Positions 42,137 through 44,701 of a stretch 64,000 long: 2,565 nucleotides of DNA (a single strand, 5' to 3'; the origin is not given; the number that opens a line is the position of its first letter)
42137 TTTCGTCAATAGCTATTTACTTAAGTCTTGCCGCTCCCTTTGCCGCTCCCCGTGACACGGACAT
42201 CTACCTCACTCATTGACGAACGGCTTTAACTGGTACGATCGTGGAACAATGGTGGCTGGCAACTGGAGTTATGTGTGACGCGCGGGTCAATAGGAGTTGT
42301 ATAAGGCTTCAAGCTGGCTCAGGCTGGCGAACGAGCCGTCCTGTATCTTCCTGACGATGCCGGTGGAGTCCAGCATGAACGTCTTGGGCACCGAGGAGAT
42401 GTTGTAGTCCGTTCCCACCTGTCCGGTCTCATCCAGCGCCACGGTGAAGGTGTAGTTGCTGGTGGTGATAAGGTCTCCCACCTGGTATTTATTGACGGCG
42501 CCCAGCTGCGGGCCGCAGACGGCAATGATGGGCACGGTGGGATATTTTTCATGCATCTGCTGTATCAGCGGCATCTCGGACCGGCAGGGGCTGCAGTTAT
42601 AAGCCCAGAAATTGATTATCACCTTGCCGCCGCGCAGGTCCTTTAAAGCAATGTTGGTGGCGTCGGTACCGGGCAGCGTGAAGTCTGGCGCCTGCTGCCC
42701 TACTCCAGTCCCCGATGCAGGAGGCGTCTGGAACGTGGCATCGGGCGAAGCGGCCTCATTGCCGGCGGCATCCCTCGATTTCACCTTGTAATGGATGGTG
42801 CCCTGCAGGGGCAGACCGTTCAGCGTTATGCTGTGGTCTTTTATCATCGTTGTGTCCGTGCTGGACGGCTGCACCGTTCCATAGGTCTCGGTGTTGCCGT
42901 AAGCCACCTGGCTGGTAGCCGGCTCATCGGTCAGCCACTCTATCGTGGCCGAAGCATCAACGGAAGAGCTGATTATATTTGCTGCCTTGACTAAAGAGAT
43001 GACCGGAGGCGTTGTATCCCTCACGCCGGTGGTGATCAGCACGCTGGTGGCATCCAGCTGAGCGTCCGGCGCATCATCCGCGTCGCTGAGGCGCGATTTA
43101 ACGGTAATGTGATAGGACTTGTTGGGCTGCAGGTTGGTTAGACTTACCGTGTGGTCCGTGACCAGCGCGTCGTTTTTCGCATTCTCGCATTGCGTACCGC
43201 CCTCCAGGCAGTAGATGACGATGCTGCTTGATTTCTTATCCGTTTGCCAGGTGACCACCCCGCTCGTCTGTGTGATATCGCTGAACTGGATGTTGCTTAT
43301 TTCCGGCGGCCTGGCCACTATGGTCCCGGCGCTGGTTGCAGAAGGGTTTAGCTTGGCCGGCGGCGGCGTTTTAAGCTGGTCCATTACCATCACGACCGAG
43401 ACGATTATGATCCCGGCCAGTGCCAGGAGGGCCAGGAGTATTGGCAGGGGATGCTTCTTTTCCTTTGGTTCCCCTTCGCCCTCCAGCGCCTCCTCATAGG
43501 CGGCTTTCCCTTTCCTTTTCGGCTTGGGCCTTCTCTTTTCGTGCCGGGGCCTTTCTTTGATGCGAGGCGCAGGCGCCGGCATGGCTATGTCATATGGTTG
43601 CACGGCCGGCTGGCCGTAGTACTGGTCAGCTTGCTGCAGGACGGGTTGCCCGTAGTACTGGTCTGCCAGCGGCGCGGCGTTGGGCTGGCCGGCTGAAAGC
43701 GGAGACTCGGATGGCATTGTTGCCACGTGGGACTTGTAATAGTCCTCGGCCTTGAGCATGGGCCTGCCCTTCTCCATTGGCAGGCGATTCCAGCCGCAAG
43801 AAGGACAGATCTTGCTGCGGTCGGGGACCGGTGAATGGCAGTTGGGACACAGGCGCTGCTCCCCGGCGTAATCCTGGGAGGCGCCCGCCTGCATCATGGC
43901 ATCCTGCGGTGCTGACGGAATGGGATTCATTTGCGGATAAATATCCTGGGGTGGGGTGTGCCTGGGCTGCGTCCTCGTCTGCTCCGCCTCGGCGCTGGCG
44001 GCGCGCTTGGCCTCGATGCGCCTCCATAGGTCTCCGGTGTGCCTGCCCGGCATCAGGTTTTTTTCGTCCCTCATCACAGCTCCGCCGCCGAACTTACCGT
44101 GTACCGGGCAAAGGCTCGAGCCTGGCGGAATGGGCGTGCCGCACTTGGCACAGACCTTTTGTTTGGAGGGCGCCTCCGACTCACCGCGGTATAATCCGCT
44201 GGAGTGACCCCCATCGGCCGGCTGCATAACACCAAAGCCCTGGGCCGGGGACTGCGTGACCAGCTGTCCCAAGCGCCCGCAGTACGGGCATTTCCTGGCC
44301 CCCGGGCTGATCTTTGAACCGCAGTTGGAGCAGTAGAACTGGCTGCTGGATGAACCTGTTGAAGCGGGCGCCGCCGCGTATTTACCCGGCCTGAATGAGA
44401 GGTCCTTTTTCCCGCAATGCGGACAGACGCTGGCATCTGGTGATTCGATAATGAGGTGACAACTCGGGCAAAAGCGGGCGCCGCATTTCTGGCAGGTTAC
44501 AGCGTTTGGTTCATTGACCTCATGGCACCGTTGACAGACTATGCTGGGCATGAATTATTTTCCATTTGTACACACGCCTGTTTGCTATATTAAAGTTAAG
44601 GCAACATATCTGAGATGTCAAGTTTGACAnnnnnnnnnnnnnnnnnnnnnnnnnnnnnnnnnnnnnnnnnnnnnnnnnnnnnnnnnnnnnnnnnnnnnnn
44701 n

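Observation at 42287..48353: Tandem array of four paralogous zinc-ribbon / TM / FN3-like / TlpA-like thioredoxin membrane proteins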

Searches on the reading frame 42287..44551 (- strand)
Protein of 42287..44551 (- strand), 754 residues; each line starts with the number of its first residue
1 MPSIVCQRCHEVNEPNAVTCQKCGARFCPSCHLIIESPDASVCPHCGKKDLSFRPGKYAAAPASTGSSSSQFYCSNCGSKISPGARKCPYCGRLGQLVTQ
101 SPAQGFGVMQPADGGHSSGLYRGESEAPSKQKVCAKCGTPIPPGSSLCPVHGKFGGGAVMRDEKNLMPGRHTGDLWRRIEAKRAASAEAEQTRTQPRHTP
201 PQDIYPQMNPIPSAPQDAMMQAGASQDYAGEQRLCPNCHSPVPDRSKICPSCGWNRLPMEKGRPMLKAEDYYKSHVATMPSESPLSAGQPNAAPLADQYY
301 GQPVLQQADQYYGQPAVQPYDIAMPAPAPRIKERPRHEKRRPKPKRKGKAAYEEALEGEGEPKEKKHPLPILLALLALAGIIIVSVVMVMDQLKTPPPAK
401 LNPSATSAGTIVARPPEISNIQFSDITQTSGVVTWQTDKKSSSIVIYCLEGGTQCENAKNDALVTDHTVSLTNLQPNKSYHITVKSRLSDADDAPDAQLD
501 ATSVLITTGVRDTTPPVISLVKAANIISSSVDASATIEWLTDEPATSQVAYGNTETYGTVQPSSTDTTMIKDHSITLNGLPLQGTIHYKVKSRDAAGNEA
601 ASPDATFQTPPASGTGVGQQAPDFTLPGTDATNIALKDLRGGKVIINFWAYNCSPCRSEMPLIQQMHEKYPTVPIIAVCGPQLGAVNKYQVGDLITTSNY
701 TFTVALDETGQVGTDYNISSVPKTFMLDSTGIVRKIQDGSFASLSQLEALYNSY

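Call 3: search_protein_families(library=pfam, proteins=[window:42287-44551:-], max_evalue=0.1)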
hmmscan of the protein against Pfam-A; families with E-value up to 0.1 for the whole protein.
window:42287-44551:- (754 aa): 13 families
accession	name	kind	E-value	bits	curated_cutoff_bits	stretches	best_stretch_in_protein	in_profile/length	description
PF13240.11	Zn_Ribbon_1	-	5.8e-21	74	25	5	73-92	1-20/23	zinc-ribbon domain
PF00578.27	AhpC-TSA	-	8.8e-21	74.6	26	1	617-735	1-123/124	AhpC/TSA family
PF08534.16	Redoxin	-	1.9e-16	60.6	26.6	1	617-748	2-145/148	Redoxin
PF12773.13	DZR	-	5.2e-14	52.6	27.3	4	74-149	1-42/45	Double zinc ribbon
PF13248.11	Zn_ribbon_3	-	3.5e-12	45.8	27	2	72-92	3-23/26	zinc-ribbon domain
PF16656.11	Pur_ac_phosph_N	-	1.7e-11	44.9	30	2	417-486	2-80/93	Purple acid Phosphatase, N-terminal domain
PF00041.27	fn3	-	6.7e-09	36.3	25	1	416-487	3-69/84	Fibronectin type III domain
PF13905.12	Thioredoxin_8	-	6.5e-07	30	27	1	644-732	4-93/94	Thioredoxin-like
PF17032.10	Zn_ribbon_15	-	2.9e-06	28.4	28.9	1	231-253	51-73/73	zinc-ribbon family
PF18912.6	DZR_2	-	0.00041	20.6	27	1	232-253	21-43/56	Double zinc ribbon domain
PF00085.26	Thioredoxin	-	0.00042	20.7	23.5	1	642-678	19-56/103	Thioredoxin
PF10571.15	UPF0547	-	0.0039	17.7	29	1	235-254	3-22/26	Uncharacterised protein family UPF0547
PF13098.12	Thioredoxin_2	-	0.017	15.9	27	0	641-733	5-88/104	Thioredoxin-like domain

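Call 4: search_protein_families(library=ncbifam, proteins=[window:42287-44551:-], max_evalue=0.1)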
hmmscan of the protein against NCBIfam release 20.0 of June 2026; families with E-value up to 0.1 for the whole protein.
window:42287-44551:- (754 aa): 17 families
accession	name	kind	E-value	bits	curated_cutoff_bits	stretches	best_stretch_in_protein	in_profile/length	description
NF002854.0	PRK03147.1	subfamily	4.9e-24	85.2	170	1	616-742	37-161/176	thiol-disulfide oxidoreductase ResA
NF041202.1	StoA_CxxC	exception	1.1e-14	54.7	210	1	640-741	51-152/163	endospore biogenesis thiol-disulfide oxidoreductase StoA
NF041054.1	WAxxUGC_long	equivalog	1.7e-10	40.7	300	1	619-740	82-201/354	ResA-like WAxxUGC motif-containing protein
TIGR00385.1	dsbE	subfamily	8.3e-10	38.5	123.15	1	619-740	38-157/173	DsbE family thiol:disulfide interchange protein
NF047696.1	ThlDiSintTplARhiz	equivalog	1.2e-08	35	230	1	619-669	75-125/219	thiol:disulfide interchange protein TlpA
NF011941.0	PRK15412.1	equivalog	5.2e-06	26.1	359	1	640-741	67-163/185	thiol:disulfide interchange protein DsbE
TIGR01068.1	thioredoxin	equivalog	5.9e-06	26.4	96.8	1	643-671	16-44/101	thioredoxin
NF038285.1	deiodinase_rel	hypoth_equivalog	1.4e-05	24.7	250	1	613-671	174-234/347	deiodinase family protein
NF047697.1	ThioredTrxAClost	equivalog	0.00016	21.8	140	1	642-670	18-46/105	thioredoxin TrxA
NF010625.0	PRK14018.1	equivalog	0.00025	19.7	522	1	643-748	58-166/521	bifunctional peptide-methionine (S)-S-oxide reductase MsrA/peptide-methionine (R)-S-oxide reductase MsrB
NF006960.0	PRK09437.1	equivalog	0.0019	18.1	140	1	617-726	6-112/156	thioredoxin-dependent thiol peroxidase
NF008229.0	PRK10996.1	equivalog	0.004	16.9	125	1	643-668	54-79/141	thioredoxin TrxC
TIGR02661.1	MauD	equivalog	0.0044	16.5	188.6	1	614-735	45-161/189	methylamine dehydrogenase accessory protein MauD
NF041664.1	RNAP_arch_Epp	equivalog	0.019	14.9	50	1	28-52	3-24/57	transcription elongation factor subunit Spt4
NF006898.0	PRK09381.1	equivalog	0.032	14.6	138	1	641-672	21-52/109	thioredoxin TrxA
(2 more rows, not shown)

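Call 32: find_homologous_proteins(query=window:42287-44551:-)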
Query window:42287-44551:- (754 aa): 76 proteins with E <= 0.001 among 8000 candidates.
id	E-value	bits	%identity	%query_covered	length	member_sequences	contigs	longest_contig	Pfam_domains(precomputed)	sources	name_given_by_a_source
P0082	0.0e+0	1352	100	79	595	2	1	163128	PF08534.17,PF13905.13,PF00578.28,PF00041.28,PF16656.12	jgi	-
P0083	4.7e-289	979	59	100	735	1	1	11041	PF13240.12,PF12773.14,PF17032.11,PF08534.17,PF13905.13,PF13098.14,PF00578.28,PF00041.28,PF13248.12,PF16656.12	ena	-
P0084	3.2e-279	947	57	100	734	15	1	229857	PF13240.12,PF12773.14,PF17032.11,PF08534.17,PF13905.13,PF00578.28,PF00041.28,PF13248.12,PF16656.12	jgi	jgi:thiol-disulfide isomerase/thioredoxin/RNA polymerase subunit RPABC4/transcription elongation fac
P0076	4.4e-273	926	56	100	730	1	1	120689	PF18912.7,PF13240.12,PF12773.14,PF17032.11,PF08534.17,PF13098.14,PF00578.28,PF00041.28,PF13248.12,PF16656.12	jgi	jgi:thiol-disulfide isomerase/thioredoxin/RNA polymerase subunit RPABC4/transcription elongation fac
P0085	2.3e-266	904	56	100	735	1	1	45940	PF13240.12,PF12773.14,PF17032.11,PF08534.17,PF00578.28,PF13248.12,PF16656.12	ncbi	ncbi:MAG: zinc-ribbon domain-containing protein [Dehalococcoidia bacterium]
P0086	2.8e-266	904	56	100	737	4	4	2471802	PF13240.12,PF12773.14,PF17032.11,PF08534.17,PF00578.28,PF00041.28,PF13248.12,PF16656.12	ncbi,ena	ncbi:MAG: redoxin domain-containing protein [Dehalococcoidia bacterium]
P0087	1.1e-263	895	56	100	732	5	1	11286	PF13240.12,PF12773.14,PF17032.11,PF08534.17,PF00578.28,PF00041.28,PF13248.12,PF16656.12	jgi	jgi:peroxiredoxin/RNA polymerase subunit RPABC4/transcription elongation factor Spt4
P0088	2.2e-263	894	55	100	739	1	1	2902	PF13240.12,PF12773.14,PF17032.11,PF08534.17,PF00578.28,PF00041.28,PF13248.12,PF16656.12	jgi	-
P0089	1.6e-260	885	55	100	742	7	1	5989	PF13240.12,PF12773.14,PF17032.11,PF08534.17,PF00578.28,PF00041.28,PF13248.12,PF16656.12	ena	-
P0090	3.8e-259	880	54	100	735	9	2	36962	PF18912.7,PF13240.12,PF12773.14,PF17032.11,PF08534.17,PF00578.28,PF00041.28,PF13248.12,PF16656.12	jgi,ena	-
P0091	6.6e-259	879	54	100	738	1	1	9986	PF18912.7,PF13240.12,PF12773.14,PF17032.11,PF08534.17,PF00578.28,PF00041.28,PF13248.12,PF16656.12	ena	-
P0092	1.2e-257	875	56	99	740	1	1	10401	PF13240.12,PF12773.14,PF17032.11,PF08534.17,PF00578.28,PF00041.28,PF13248.12,PF16656.12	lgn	-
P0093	4.2e-257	874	55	100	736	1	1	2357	PF18912.7,PF13240.12,PF12773.14,PF17032.11,PF08534.17,PF00578.28,PF00041.28,PF13248.12,PF16656.12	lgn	-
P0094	8.7e-254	863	54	100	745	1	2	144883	PF13240.12,PF12773.14,PF17032.11,PF08534.17,PF00578.28,PF00041.28,PF13248.12,PF16656.12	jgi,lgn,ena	-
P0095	9.2e-254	862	54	100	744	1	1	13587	PF13240.12,PF12773.14,PF17032.11,PF08534.17,PF00578.28,PF00041.28,PF13248.12,PF16656.12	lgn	-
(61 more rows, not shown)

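Call 63: predict_structure(alignment_id=A2)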
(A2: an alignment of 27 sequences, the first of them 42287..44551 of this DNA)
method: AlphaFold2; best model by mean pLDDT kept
length: 754 residues; sequences in the alignment: 27
mean_pLDDT: 66.6   pTM: 0.36
mean pLDDT of the five models: 66.6, 66.2, 65.8, 65.1, 63.4
residues with pLDDT >= 90: 197; 70-90: 194; 50-70: 118; < 50: 245
segments of 3 or more residues with pLDDT < 50: 1-3, 35-45, 50-70, 96-130, 154-172, 190-230, 278-368, 398-411, 562-564
pLDDT, mean of each block of 10 residues (from residue 1): 50 54 57 49 49 38 30 63 62 51 29 28 32 66 67 42 34 64 63 37 33 32 35 81 82 81 61 55 32 32 34 35 38 35 39 34 45 75 79 53 35 81 88 93 91 84 91 88 91 88 85 88 88 90 90 70 63 90 89 89 91 87 87 83 92 92 95 93 90 92 92 91 93 92 92 84
secondary structure, 60 per line:
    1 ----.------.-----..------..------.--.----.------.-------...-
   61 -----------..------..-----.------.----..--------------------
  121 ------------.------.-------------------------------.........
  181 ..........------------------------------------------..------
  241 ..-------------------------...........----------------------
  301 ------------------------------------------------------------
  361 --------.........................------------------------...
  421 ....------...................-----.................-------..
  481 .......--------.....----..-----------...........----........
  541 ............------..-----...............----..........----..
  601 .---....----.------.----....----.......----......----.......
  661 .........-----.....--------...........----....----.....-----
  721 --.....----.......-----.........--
elements in order (helices of 4 or more, strands of 3 or more residues): H172-190 H268-278 H369-393 E418-424 E431-449 E455-471 E479-487 E496-500 E518-528 E533-552 E566-580 E585-594 E599-601 E605-608 E625-628 E633-635 H636-639 E644-649 H654-669 E675-679 H688-698 E703-706 H711-715 E723-727 E732-738 H744-752

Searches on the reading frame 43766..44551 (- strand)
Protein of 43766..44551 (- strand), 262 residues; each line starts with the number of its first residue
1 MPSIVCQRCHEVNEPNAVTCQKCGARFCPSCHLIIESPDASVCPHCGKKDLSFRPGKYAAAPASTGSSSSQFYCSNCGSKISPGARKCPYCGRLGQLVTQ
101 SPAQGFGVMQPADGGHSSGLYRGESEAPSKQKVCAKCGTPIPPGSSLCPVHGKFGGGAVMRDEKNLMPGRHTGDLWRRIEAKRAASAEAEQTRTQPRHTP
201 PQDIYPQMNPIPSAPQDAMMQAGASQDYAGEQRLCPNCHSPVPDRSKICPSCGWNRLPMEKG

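Call 48: search_protein_representatives(protein=window:43766-44551:-)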
Query: 262 residues. Proteins with E-value up to 0.001 (for the whole library): 144; up to 1e-10: 6; up to 1e-30: 3. The best 144 are listed.
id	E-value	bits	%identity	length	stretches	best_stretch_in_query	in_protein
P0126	1.0e-82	294.2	55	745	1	3-262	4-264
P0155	4.4e-38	147.7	52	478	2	3-161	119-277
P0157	1.4e-35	139.5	53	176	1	109-261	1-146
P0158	4.3e-13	65.7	38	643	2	4-153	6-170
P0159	1.2e-11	61.0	38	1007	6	72-153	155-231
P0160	5.9e-11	58.7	36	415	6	27-94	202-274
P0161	1.9e-10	57.0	38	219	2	3-94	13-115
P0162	4.9e-10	55.7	33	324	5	24-154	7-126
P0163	7.8e-10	55.0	31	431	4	66-150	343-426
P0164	8.1e-10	55.0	40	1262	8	69-93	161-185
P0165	3.2e-09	53.0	33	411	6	205-254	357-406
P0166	4.3e-09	52.6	35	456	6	70-93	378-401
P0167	7.5e-09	51.8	34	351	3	3-114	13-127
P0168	1.7e-08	50.7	40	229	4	26-92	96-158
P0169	2.4e-08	50.1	53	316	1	123-175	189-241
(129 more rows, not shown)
